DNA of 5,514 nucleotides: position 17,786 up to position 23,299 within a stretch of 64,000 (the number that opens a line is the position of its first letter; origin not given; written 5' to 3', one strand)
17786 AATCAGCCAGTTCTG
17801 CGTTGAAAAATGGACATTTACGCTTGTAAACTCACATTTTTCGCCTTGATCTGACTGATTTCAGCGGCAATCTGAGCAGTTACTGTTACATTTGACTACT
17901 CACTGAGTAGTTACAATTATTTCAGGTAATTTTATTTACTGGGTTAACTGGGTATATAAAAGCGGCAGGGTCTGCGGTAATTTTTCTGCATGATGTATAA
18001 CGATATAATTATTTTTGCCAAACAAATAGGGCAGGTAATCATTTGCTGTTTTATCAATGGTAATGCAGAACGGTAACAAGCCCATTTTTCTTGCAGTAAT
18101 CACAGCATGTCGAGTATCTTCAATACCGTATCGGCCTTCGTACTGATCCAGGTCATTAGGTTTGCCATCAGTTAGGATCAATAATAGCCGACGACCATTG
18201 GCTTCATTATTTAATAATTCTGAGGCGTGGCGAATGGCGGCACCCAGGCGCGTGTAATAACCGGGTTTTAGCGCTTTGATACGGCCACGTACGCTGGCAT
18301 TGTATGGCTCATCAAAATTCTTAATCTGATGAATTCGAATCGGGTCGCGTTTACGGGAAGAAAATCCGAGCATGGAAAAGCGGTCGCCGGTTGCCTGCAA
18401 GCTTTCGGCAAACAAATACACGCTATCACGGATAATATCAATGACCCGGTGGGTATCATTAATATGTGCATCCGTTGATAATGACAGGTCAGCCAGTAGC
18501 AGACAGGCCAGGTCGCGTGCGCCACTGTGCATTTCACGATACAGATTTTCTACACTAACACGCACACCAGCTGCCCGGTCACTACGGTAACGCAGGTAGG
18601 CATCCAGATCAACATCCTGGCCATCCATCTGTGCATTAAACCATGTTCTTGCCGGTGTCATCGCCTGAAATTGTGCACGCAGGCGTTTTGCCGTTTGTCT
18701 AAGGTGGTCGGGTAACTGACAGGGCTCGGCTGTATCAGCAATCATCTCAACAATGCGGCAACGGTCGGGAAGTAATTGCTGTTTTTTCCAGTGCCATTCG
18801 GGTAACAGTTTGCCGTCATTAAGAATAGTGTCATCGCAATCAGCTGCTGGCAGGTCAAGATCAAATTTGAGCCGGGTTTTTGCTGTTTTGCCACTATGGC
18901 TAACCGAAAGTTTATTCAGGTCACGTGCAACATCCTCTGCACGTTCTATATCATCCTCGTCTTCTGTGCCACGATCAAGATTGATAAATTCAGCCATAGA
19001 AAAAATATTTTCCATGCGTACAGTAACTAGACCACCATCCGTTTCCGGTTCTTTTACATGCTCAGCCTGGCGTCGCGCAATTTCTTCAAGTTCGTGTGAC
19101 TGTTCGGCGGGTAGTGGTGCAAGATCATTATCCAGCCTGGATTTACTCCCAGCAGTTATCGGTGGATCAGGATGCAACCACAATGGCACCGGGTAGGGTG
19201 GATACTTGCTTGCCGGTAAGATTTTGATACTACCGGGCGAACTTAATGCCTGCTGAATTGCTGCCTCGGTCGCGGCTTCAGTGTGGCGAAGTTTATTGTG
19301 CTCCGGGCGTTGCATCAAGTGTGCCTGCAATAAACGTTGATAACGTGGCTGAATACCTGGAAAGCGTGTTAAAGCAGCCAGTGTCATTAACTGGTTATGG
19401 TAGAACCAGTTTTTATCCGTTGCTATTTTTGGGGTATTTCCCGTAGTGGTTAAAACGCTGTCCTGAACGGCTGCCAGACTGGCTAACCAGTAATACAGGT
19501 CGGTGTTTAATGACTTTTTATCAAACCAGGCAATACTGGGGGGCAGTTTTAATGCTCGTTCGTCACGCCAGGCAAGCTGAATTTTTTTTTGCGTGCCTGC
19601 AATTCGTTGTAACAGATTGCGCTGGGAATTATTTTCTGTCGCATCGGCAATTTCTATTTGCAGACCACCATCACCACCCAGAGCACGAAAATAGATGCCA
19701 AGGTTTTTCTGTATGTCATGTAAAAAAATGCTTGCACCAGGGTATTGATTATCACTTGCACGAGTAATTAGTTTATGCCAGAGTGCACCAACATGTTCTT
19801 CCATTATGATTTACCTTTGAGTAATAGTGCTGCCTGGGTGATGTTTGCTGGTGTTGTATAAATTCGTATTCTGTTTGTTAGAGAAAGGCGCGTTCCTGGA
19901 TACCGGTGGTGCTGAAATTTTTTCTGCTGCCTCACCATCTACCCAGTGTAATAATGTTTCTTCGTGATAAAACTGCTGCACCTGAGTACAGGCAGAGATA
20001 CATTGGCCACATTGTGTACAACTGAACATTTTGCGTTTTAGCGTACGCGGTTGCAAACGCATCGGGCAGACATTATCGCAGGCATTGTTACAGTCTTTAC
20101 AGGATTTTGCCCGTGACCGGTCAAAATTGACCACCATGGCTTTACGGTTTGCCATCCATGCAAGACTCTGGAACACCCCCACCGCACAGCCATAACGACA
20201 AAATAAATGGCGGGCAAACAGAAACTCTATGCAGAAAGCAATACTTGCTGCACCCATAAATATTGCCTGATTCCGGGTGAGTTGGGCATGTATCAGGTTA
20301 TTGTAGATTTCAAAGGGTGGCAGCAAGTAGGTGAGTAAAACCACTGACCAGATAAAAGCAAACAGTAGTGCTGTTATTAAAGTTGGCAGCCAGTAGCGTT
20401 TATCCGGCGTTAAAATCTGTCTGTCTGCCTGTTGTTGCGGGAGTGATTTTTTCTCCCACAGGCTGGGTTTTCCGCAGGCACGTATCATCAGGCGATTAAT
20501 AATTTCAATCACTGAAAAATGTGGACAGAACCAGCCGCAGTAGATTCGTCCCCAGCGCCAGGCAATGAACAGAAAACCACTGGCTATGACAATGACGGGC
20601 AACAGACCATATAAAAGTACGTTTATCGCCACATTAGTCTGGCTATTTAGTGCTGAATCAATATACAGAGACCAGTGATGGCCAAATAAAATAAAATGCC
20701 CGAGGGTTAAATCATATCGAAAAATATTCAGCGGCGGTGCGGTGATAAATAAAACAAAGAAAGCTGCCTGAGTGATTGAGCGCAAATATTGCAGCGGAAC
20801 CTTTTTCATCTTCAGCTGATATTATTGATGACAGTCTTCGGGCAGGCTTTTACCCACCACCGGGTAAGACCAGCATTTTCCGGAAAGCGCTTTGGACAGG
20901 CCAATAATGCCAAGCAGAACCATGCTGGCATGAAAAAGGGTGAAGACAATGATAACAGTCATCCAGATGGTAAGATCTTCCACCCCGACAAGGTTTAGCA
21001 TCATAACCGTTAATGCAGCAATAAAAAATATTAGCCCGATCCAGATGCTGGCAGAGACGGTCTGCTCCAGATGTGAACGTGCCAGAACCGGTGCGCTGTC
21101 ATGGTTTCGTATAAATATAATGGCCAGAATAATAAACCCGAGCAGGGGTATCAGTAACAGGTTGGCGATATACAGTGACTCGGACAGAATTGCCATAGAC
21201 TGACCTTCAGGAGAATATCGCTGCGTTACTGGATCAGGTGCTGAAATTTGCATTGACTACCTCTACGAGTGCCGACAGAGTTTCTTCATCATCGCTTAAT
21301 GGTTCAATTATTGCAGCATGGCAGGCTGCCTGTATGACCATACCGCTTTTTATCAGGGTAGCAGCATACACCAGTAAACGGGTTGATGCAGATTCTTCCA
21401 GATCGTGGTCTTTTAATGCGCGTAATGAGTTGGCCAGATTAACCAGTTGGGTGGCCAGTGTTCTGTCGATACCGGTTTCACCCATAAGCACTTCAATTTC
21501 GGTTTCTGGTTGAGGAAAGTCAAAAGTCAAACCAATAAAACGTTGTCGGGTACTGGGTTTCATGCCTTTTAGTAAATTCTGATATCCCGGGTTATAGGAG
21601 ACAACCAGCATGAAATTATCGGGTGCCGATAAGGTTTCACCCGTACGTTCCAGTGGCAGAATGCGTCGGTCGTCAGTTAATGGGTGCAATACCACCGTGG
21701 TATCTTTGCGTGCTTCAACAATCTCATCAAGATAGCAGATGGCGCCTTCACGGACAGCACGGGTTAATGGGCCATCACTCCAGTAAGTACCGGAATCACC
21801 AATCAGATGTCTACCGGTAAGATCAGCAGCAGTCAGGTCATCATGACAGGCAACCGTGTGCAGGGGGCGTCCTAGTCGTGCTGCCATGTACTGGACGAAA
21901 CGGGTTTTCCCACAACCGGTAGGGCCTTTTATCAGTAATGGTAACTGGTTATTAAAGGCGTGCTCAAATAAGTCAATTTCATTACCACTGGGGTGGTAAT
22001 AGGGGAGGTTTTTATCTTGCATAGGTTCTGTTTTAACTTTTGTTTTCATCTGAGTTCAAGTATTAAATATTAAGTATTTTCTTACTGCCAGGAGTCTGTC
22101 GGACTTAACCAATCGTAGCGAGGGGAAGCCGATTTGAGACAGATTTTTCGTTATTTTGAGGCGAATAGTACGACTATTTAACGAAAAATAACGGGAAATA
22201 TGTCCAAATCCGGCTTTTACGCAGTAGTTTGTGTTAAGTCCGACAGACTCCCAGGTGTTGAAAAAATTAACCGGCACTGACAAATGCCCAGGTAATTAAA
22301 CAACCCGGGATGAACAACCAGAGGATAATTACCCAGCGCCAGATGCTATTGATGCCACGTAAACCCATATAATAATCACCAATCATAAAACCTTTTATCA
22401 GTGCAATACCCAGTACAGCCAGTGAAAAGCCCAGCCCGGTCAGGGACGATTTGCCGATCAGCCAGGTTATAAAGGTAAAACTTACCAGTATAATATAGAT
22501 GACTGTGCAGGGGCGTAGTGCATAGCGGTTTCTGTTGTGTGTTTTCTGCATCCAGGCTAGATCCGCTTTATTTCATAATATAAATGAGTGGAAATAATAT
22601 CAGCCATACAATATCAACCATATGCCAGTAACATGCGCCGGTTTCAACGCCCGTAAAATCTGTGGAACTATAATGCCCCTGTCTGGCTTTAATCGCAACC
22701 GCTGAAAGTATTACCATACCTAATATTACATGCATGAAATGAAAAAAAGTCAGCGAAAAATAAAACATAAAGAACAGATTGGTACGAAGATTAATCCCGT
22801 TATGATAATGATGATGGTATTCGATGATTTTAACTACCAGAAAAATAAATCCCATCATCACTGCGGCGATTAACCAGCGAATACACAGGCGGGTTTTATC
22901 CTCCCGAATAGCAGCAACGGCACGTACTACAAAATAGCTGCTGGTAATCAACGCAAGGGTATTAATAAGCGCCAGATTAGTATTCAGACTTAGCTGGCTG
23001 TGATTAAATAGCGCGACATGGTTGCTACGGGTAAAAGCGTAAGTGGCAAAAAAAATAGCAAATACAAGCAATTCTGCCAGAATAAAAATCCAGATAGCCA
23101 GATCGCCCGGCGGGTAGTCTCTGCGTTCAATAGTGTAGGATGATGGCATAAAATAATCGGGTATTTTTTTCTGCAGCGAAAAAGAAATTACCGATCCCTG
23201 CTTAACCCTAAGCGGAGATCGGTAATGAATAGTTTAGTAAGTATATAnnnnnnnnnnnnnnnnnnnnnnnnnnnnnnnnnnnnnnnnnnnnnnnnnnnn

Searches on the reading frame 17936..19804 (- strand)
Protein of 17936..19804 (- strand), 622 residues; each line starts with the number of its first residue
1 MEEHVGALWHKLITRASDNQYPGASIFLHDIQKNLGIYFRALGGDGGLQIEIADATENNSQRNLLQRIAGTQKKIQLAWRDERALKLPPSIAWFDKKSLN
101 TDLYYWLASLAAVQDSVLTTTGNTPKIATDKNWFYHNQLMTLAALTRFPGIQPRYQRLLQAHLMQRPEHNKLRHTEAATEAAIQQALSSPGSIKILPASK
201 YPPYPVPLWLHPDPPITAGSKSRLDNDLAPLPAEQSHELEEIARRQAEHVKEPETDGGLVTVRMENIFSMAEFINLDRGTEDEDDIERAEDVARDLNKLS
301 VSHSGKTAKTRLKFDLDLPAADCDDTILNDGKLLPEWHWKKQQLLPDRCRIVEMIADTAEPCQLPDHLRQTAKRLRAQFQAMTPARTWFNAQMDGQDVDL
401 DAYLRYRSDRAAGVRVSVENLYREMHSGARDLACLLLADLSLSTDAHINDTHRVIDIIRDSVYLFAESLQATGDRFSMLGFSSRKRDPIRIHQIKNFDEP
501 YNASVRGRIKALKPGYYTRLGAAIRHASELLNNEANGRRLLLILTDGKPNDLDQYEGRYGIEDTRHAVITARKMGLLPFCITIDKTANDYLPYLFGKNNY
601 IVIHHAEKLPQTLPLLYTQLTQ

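Call 5: search_protein_families(library=ncbifam, proteins=[window:17936-19804:-], max_evalue=0.00001)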
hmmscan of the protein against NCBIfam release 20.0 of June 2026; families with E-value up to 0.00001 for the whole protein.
window:17936-19804:- (622 aa): 0 families

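Call 73: search_protein_families(library=pfam, proteins=[window:17936-19804:-], max_evalue=0.00001)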
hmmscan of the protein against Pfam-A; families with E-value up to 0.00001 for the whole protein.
window:17936-19804:- (622 aa): 1 family
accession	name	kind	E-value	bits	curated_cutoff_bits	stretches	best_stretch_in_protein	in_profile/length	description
PF00092.34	VWA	-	5e-09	37.1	23.8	1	456-594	18-150/174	von Willebrand factor type A domain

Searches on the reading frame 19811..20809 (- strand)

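Call 5: search_protein_families(library=ncbifam, proteins=[window:19811-20809:-], max_evalue=0.00001)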
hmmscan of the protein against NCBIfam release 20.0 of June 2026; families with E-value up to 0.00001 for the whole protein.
window:19811-20809:- (332 aa): 3 families
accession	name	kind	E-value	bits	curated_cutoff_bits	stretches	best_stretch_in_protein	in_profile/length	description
TIGR02163.1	napH_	subfamily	9.4e-16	58.1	213.05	1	9-276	4-248/255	NapH/MauN family ferredoxin-type protein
TIGR02745.1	ccoG_rdxA_fixG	equivalog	1.6e-14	53.7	316.7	1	72-292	58-286/435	cytochrome c oxidase accessory protein CcoG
NF007013.0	PRK09477.1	equivalog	6.6e-13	48.4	234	1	9-276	27-271/286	quinol dehydrogenase ferredoxin subunit NapH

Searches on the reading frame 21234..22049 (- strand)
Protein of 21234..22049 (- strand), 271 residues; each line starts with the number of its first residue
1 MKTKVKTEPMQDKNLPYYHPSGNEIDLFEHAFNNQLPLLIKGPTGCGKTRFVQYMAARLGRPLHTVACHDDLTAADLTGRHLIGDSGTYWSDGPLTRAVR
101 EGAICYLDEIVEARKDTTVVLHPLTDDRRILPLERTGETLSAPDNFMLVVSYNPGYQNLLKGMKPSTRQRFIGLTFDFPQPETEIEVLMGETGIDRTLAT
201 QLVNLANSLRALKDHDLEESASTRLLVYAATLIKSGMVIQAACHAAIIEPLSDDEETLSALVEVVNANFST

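Call 5: search_protein_families(library=ncbifam, proteins=[window:21234-22049:-], max_evalue=0.00001)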
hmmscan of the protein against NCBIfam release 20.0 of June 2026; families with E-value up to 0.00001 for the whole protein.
window:21234-22049:- (271 aa): 2 families
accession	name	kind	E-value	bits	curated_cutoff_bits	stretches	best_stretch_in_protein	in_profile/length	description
TIGR02640.1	gas_vesic_GvpN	equivalog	2.7e-19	69.7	266.8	2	89-233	93-236/262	gas vesicle protein GvpN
NF047784.1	MadB_ATPase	equivalog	4.5e-08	32.6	475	0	35-73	33-71/298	MadB family AAA-type ATPase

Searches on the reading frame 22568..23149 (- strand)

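Call 5: search_protein_families(library=ncbifam, proteins=[window:22568-23149:-], max_evalue=0.00001)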
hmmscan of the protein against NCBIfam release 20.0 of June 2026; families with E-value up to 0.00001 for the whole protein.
window:22568-23149:- (193 aa): 4 families
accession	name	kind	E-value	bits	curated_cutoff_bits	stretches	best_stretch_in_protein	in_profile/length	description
NF050119.1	aa3_CtaE_Actin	exception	1.1e-28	100.8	190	1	20-193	16-190/190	aa3-type cytochrome oxidase subunit III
TIGR02842.1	CyoC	equivalog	3.8e-25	89.2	223.75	1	18-192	4-177/180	cytochrome o ubiquinol oxidase subunit III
TIGR02897.1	QoxC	equivalog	1.6e-24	87.1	239.9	1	17-192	12-187/190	cytochrome aa3 quinol oxidase subunit III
NF007944.0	PRK10663.1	equivalog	2e-20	73.4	340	1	18-192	28-201/204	cytochrome o ubiquinol oxidase subunit III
